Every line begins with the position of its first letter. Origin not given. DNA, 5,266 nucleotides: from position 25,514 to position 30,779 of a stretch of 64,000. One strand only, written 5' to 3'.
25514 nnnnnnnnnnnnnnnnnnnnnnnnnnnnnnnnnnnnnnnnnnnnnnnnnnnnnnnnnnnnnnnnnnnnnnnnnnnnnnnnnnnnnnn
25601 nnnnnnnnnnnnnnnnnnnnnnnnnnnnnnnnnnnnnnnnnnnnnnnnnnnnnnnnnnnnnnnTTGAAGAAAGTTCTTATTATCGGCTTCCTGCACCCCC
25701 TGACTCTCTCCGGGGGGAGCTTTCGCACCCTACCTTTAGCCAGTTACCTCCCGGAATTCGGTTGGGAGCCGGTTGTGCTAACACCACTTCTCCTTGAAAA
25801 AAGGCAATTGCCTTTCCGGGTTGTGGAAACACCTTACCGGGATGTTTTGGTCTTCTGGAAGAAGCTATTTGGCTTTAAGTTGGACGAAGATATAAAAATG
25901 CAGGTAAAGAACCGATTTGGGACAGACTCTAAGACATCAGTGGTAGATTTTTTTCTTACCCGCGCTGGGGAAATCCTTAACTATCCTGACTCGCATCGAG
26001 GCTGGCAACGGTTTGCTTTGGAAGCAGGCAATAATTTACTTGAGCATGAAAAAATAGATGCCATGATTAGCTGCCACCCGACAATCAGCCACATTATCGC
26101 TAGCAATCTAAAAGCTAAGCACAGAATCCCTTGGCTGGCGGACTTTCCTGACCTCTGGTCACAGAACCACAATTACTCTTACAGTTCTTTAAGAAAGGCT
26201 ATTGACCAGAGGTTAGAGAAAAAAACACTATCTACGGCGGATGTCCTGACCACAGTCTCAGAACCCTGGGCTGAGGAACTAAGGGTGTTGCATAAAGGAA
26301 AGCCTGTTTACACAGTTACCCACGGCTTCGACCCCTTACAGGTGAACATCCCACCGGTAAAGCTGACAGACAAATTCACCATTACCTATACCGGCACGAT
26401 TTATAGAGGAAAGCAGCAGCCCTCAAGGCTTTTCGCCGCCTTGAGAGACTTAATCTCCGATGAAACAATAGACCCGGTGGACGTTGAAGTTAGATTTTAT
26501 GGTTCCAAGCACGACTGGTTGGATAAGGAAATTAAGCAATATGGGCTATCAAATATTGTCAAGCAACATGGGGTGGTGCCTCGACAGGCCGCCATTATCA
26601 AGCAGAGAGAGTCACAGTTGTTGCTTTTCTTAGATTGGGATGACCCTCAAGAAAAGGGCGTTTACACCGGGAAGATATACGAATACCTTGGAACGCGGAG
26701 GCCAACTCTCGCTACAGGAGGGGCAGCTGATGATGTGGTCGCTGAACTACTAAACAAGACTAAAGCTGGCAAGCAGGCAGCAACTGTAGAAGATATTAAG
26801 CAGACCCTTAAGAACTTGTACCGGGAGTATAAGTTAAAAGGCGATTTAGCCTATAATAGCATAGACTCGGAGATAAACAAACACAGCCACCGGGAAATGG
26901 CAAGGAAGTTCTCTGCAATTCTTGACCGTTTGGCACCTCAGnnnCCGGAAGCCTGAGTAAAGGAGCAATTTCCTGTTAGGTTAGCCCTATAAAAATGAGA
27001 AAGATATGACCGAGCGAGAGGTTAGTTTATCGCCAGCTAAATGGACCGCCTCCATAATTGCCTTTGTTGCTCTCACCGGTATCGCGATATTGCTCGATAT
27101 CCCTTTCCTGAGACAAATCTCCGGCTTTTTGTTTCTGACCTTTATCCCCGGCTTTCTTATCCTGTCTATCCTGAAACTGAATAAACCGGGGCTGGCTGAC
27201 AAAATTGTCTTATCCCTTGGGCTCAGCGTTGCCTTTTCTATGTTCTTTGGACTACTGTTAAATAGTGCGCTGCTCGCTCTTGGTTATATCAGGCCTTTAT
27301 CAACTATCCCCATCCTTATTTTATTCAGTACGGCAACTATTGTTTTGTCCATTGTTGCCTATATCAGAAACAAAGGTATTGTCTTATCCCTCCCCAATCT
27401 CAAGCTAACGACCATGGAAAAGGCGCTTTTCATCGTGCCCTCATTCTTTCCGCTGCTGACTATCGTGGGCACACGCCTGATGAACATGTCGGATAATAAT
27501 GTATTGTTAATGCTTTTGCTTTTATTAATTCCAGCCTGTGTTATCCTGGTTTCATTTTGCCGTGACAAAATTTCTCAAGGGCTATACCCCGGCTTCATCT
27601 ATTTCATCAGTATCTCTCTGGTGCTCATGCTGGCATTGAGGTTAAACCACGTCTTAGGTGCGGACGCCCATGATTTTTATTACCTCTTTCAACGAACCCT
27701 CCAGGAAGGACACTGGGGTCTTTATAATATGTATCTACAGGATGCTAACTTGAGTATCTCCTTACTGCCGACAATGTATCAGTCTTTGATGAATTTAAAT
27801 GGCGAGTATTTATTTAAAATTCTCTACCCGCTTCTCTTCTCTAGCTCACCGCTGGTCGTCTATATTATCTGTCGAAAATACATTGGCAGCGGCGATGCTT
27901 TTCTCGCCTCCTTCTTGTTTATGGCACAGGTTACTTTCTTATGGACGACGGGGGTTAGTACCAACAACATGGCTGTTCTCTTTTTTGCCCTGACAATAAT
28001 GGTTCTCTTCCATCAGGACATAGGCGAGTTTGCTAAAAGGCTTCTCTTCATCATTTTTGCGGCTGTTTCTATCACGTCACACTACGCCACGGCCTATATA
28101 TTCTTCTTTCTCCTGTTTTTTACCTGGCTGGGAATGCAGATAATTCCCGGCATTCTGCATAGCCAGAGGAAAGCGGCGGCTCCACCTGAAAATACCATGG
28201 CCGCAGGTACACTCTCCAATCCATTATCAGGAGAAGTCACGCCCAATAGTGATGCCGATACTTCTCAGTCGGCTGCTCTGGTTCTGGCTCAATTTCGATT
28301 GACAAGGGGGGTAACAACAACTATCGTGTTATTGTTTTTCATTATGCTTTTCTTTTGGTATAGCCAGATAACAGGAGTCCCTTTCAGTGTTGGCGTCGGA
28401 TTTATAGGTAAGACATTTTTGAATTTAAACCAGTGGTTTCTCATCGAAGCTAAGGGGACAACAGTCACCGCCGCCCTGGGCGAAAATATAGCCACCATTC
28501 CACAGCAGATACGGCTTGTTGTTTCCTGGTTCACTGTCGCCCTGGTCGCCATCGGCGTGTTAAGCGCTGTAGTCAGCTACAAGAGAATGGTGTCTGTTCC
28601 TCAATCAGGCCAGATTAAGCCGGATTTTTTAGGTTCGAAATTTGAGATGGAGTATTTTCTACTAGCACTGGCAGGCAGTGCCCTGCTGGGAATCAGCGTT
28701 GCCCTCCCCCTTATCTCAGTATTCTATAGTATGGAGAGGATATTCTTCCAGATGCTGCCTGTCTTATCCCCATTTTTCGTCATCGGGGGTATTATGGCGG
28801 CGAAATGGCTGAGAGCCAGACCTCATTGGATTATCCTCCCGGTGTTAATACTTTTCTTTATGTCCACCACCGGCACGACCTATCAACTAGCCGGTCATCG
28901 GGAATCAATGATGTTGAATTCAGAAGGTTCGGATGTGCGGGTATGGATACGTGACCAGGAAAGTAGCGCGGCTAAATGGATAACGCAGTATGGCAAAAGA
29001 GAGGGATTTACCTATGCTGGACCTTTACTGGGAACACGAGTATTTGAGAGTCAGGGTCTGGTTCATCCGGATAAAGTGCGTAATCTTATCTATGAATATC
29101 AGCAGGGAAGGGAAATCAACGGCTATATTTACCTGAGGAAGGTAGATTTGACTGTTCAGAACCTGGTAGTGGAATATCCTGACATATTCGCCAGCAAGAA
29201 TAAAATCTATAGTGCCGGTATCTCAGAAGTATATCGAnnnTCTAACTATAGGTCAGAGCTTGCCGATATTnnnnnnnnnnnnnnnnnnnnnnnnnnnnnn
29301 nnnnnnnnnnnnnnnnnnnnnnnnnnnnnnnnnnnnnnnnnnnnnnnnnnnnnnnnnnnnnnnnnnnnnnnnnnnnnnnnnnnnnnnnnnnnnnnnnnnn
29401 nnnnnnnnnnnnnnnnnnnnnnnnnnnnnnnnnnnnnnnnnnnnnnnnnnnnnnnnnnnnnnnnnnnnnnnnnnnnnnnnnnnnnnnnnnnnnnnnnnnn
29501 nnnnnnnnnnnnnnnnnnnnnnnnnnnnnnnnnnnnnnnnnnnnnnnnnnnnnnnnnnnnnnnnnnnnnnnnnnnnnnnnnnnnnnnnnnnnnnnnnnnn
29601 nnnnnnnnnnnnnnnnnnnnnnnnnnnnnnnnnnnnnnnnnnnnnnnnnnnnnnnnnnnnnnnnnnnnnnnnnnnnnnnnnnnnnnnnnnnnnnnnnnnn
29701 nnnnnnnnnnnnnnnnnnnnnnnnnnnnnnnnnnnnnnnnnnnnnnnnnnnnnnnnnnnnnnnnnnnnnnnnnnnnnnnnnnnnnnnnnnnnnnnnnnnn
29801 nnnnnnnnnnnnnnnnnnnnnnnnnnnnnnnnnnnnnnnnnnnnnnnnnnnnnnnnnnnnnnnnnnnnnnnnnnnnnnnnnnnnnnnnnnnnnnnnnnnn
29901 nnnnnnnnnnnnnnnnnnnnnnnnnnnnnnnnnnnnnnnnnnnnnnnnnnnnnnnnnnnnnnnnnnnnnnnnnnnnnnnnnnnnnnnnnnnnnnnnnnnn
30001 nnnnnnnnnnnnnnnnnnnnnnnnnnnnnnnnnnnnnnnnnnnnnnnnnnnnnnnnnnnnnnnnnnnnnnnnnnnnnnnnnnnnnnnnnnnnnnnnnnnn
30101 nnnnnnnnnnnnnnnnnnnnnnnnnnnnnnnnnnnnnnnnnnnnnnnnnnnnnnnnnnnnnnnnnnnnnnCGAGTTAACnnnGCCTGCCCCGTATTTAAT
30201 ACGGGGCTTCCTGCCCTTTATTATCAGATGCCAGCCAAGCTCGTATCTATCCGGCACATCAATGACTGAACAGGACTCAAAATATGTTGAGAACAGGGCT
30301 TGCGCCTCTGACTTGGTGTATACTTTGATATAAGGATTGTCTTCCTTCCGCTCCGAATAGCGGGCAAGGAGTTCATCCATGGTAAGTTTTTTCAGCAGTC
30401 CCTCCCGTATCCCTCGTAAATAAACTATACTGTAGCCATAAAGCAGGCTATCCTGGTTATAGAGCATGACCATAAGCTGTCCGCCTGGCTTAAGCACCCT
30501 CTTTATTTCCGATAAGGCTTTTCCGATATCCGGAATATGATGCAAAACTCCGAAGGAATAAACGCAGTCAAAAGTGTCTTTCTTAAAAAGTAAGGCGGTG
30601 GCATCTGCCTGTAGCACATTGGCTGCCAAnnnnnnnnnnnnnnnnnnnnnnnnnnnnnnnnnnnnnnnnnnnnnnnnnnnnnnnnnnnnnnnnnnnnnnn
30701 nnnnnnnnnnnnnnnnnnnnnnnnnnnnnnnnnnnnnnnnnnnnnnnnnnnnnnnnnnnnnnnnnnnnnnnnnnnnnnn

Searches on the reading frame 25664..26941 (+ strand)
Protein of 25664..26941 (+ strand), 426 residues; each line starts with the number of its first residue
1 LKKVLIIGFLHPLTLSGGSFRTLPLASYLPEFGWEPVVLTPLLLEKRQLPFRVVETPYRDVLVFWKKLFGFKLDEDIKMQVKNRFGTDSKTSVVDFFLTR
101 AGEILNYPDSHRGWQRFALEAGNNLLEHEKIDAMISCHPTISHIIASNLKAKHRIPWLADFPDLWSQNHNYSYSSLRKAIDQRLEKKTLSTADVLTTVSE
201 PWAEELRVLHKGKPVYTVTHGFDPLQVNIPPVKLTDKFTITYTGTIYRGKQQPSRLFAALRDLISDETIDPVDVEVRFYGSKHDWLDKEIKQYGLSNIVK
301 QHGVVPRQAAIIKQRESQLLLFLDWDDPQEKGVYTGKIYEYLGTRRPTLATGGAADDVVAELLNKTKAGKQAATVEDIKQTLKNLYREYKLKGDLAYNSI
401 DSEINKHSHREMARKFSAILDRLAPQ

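Call 31: search_protein_families(library=pfam, proteins=[window:25664-26941:+])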
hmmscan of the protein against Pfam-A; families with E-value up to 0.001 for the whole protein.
window:25664-26941:+ (426 aa): 2 families
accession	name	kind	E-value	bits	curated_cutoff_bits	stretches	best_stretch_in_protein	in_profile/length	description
PF13579.12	Glyco_trans_4_4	-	4.8e-08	33.9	29.7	1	20-208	5-144/158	Glycosyl transferase 4-like domain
PF13439.12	Glyco_transf_4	-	2.2e-07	31.5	28.5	1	110-224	52-168/170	Glycosyltransferase Family 4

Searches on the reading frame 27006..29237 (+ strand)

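Call 31: search_protein_families(library=pfam, proteins=[window:27006-29237:+])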
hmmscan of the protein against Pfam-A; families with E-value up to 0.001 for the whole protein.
window:27006-29237:+ (744 aa): 1 family
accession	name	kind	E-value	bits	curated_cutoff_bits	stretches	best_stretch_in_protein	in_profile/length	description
PF09971.14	DUF2206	-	1.3e-31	110.3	35.6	1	344-736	1-344/368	Predicted membrane protein (DUF2206)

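Call 76: search_protein_families(library=ncbifam, proteins=[window:27006-29237:+], max_evalue=0.001)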
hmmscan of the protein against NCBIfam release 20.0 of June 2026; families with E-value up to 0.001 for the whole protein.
window:27006-29237:+ (744 aa): 0 families

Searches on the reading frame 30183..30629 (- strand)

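Call 31: search_protein_families(library=pfam, proteins=[window:30183-30629:-])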
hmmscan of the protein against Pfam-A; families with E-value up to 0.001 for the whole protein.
window:30183-30629:- (149 aa): 6 families
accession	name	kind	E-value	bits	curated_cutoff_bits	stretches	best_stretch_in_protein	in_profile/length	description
PF08241.18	Methyltransf_11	-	4.4e-15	56.5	21.2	1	4-53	45-94/95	Methyltransferase domain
PF13489.12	Methyltransf_23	-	5.2e-11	43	27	1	8-105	70-146/164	Methyltransferase domain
PF13649.12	Methyltransf_25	-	6.2e-11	43.3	27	1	3-50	48-97/97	Methyltransferase domain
PF13847.12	Methyltransf_31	-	1.9e-10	41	27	1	5-88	58-119/145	Methyltransferase domain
PF01209.24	Ubie_methyltran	-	2.3e-10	40.7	20.1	1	4-59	101-156/233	ubiE/COQ5 methyltransferase family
PF08242.18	Methyltransf_12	-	7e-09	36.7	30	1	9-52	57-98/98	Methyltransferase domain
